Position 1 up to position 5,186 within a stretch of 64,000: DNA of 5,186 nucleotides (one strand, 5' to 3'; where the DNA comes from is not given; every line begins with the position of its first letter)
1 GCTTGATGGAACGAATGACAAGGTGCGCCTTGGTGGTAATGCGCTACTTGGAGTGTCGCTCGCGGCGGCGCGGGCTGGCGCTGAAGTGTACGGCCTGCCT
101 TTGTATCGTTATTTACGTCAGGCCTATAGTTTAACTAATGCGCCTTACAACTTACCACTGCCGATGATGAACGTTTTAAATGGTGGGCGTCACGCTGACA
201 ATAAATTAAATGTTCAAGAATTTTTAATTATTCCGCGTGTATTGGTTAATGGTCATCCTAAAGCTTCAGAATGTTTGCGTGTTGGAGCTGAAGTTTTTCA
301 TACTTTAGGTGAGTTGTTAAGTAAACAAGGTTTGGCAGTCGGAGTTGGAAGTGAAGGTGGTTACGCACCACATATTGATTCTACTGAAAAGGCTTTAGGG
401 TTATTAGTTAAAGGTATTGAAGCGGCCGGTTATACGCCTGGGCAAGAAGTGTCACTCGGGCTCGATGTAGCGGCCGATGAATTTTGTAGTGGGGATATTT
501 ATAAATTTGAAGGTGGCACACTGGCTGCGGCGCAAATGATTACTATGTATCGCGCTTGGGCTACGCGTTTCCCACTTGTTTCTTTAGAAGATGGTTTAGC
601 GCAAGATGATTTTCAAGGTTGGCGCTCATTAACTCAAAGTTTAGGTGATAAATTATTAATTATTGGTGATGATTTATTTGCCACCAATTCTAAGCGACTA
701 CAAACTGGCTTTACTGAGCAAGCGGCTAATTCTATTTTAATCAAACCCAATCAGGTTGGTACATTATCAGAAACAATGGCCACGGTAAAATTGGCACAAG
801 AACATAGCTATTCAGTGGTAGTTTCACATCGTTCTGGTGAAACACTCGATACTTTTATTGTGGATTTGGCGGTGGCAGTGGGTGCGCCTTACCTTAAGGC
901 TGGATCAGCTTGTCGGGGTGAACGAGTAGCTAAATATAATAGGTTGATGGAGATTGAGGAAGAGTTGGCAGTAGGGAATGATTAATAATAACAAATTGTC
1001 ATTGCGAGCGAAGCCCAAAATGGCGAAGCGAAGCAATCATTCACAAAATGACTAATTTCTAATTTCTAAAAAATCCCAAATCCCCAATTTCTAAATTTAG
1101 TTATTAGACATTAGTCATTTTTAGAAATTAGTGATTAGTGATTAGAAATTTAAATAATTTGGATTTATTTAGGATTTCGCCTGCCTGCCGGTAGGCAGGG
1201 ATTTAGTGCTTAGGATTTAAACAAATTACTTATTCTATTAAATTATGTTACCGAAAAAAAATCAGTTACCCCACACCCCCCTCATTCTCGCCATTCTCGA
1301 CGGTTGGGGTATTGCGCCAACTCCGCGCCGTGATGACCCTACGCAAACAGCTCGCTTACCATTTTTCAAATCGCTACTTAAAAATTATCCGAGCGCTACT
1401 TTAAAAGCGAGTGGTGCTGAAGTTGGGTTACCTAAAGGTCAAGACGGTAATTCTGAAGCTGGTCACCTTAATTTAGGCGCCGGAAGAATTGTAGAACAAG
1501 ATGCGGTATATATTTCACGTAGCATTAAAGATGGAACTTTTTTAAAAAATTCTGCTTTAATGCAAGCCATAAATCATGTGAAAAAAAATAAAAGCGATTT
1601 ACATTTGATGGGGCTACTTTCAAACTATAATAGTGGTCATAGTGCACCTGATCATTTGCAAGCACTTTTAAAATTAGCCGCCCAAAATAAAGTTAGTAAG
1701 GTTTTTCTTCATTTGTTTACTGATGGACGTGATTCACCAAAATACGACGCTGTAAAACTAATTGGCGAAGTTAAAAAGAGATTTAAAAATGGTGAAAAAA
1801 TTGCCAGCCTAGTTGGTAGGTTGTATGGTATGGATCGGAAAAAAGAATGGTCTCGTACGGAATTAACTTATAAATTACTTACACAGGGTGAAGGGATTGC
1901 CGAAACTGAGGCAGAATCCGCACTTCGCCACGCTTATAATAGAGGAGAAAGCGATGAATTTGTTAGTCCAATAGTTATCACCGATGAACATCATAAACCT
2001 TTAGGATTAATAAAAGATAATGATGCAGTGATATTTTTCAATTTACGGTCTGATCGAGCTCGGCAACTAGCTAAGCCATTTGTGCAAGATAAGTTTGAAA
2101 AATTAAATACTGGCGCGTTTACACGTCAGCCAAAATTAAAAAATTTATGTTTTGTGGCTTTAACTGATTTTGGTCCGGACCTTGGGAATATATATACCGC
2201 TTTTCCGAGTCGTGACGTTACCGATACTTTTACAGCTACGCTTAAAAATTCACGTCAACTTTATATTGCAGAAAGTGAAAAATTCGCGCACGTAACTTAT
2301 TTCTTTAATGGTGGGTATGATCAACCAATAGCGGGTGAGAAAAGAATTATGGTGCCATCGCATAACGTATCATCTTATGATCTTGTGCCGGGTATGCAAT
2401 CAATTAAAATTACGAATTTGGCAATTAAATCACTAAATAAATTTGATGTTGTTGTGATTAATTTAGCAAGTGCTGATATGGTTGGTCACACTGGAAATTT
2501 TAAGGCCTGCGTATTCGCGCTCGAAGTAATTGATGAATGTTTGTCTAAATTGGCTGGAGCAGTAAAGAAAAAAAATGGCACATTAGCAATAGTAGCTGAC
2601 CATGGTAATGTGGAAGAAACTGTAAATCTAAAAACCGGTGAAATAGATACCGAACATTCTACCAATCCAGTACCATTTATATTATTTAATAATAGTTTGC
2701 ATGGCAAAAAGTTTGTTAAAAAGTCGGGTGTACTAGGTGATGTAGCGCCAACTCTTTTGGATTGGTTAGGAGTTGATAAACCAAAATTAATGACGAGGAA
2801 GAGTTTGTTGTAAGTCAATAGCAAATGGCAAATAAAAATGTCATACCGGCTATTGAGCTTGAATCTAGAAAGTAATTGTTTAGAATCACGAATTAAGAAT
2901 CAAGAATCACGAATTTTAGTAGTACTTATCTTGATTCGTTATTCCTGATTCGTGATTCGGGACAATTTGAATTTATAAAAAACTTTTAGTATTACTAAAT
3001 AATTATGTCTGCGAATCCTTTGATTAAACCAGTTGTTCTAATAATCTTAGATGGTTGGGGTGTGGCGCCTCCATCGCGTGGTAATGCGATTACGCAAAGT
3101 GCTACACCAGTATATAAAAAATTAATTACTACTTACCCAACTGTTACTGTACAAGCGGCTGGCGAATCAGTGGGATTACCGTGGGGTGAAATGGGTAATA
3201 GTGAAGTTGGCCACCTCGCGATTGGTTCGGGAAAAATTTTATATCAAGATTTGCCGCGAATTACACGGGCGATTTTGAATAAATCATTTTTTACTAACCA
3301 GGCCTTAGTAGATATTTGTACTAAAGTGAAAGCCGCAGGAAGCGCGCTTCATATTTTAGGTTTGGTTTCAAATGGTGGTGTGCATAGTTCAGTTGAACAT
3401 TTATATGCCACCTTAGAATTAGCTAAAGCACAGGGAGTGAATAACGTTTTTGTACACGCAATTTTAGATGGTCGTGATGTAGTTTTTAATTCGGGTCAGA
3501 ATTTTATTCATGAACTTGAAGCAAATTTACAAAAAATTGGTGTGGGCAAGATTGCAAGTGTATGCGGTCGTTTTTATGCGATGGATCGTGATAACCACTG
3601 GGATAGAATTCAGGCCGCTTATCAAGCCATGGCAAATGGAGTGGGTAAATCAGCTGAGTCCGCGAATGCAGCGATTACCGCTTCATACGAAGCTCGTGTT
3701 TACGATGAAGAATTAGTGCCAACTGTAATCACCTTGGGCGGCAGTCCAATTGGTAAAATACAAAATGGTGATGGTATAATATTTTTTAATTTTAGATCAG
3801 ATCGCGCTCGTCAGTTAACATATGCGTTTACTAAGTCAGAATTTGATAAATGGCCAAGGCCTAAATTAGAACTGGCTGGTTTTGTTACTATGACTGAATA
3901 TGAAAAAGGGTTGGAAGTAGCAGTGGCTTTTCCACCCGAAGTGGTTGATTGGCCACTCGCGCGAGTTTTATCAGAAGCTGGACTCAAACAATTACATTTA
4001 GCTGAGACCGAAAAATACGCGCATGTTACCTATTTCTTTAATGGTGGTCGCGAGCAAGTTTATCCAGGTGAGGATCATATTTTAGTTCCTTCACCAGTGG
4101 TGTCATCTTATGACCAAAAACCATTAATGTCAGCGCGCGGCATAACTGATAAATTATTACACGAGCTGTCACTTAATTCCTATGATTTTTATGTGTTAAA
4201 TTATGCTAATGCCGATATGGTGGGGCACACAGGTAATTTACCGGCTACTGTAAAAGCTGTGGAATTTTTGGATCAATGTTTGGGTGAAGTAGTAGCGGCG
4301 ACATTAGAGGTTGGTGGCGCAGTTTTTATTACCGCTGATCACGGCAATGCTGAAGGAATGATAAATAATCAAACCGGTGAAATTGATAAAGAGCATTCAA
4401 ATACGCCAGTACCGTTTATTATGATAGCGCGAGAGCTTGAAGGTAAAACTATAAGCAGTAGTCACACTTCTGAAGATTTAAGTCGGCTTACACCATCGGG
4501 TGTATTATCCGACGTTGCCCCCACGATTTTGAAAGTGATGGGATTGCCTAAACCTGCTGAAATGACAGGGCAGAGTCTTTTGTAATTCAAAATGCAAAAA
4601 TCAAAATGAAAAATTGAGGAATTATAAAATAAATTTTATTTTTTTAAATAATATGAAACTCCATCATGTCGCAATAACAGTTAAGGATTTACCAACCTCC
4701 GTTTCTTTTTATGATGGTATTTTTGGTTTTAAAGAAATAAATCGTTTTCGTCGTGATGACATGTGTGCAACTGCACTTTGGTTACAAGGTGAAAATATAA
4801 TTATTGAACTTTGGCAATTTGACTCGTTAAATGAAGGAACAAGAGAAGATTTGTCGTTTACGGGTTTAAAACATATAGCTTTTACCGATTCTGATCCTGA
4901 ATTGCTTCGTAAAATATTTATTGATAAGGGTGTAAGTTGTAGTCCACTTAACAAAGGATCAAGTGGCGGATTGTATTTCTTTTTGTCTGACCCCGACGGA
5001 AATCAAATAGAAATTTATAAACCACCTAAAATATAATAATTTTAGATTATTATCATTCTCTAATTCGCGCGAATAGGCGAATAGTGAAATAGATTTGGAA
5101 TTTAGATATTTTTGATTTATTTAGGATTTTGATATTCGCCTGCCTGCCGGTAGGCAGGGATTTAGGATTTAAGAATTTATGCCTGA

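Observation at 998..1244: Genome-dispersed composite intergenic repeat family forming stop-to-start cassettes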

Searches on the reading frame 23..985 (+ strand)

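Call 36: search_protein_families(library=pfam, proteins=[window:23-985:+])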
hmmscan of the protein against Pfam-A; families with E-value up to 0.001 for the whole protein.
window:23-985:+ (320 aa): 3 families
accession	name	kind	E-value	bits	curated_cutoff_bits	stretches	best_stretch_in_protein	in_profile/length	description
PF00113.28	Enolase_C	-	2.5e-95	319.6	21.5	1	42-316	2-282/296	Enolase, C-terminal TIM barrel domain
PF03952.21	Enolase_N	-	1.4e-07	32.2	35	1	2-31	102-131/131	Enolase, N-terminal domain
PF13378.12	MR_MLE_C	-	0.00035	20.8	29.4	1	169-286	57-169/219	Enolase C-terminal domain-like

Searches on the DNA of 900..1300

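Call 25: search_rna_families(source=window, start=900, end=1300, threshold=evalue, max_evalue=10)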
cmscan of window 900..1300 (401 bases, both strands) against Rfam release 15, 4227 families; matches with E-value up to 10: 9.
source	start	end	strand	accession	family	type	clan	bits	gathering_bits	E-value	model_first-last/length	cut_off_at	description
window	1002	1124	-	RF01742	lactis-plasmid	Gene; sRNA;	-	21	70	0.58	1-106/106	no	lactis-plasmid RNA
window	1064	1148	+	RF00841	mir-384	Gene; miRNA;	-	19.6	72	0.88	1-88/88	no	mir-384 microRNA precursor family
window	1081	1202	+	RF01609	ceN103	Gene; snRNA; snoRNA; CD-box;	-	16.5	55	9.4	1-109/109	no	Caenorhabditis snoRNA ceN103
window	1047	1143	-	RF03940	MIR9563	Gene; miRNA;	-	16.2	90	2.7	1-127/127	no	MIR9563 microRNA precursor family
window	1047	1143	+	RF03940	MIR9563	Gene; miRNA;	-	16.1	90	2.8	1-127/127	no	MIR9563 microRNA precursor family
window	1045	1141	+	RF04211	MIR5185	Gene; miRNA;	-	14.2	101.7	6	1-111/111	no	MIR5185 microRNA precursor family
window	965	1015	-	RF01626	ceN30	Gene; snRNA; snoRNA; CD-box;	-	13.9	65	5.2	1-73/73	no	Caenorhabditis snoRNA ceN30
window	1120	1207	+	RF00079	OmrA-B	Gene; sRNA;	-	13.8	40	6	1-87/87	no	OmrA-B family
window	1113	1201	+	RF02367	Yfr20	Gene; sRNA;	-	13.8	44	6.4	1-89/89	no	Cyanobacterial functional RNA 20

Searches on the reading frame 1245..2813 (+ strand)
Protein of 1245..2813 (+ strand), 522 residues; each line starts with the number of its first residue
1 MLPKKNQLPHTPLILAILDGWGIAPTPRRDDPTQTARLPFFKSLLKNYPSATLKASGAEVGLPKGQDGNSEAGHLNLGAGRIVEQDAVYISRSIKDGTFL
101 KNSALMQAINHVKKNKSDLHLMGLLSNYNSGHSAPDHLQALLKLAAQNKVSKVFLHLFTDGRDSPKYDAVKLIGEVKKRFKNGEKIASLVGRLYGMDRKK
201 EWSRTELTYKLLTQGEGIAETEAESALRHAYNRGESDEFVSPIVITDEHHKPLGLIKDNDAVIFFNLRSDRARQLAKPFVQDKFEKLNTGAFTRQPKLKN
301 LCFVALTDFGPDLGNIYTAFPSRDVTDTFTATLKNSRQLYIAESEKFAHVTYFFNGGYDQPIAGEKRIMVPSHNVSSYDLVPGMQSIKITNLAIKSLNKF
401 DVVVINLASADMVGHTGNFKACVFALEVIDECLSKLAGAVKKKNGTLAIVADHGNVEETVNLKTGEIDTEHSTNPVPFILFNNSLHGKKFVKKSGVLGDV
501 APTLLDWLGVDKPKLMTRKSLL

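Call 36: search_protein_families(library=pfam, proteins=[window:1245-2813:+])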
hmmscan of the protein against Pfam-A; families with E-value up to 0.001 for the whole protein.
window:1245-2813:+ (522 aa): 2 families
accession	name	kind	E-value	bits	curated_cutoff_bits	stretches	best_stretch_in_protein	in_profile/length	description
PF01676.23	Metalloenzyme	-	7.9e-65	219.3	24.3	1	12-512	2-252/252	Metalloenzyme superfamily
PF06415.18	iPGM_N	-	3.2e-64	216.8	27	1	90-308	1-214/217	BPG-independent PGAM N-terminus (iPGM_N)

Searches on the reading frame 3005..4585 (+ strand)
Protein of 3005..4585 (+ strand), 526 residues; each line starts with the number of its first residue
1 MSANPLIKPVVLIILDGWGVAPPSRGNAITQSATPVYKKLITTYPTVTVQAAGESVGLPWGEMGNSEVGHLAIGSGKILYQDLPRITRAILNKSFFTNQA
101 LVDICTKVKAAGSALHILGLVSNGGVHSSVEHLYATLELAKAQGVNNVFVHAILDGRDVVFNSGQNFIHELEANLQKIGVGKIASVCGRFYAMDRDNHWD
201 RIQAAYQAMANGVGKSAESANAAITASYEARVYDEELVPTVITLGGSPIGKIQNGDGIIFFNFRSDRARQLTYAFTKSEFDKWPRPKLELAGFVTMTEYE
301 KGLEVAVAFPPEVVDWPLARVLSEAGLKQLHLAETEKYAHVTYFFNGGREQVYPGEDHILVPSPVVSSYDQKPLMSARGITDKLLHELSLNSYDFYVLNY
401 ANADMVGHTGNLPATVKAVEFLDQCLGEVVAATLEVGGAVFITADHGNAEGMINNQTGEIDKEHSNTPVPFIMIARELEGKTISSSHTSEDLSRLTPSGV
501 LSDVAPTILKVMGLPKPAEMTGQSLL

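Call 37: search_protein_families(library=pfam, proteins=[window:3005-4585:+])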
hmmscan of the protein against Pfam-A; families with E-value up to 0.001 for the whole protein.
window:3005-4585:+ (526 aa): 4 families
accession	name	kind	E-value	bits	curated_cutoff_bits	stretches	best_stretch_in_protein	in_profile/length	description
PF06415.18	iPGM_N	-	8e-81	271.1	27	1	86-301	1-217/217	BPG-independent PGAM N-terminus (iPGM_N)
PF01676.23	Metalloenzyme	-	5.7e-71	239.4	24.3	1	8-515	1-251/252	Metalloenzyme superfamily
PF00884.28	Sulfatase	-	0.00019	21.3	25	1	396-513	184-300/301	Sulfatase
PF01663.27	Phosphodiest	-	0.00022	21.3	23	1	380-458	144-230/342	Type I phosphodiesterase / nucleotide pyrophosphatase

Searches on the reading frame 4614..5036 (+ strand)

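Call 37: search_protein_families(library=pfam, proteins=[window:4614-5036:+])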
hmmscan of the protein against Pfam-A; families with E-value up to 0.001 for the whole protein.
window:4614-5036:+ (140 aa): 2 families
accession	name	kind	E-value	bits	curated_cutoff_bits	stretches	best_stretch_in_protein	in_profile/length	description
PF00903.31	Glyoxalase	-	1.3e-13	51.9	20.6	1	15-134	1-121/121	Glyoxalase/Bleomycin resistance protein/Dioxygenase superfamily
PF13669.12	Glyoxalase_4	-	5e-06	27.2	27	1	17-110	1-94/109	Glyoxalase/Bleomycin resistance protein/Dioxygenase superfamily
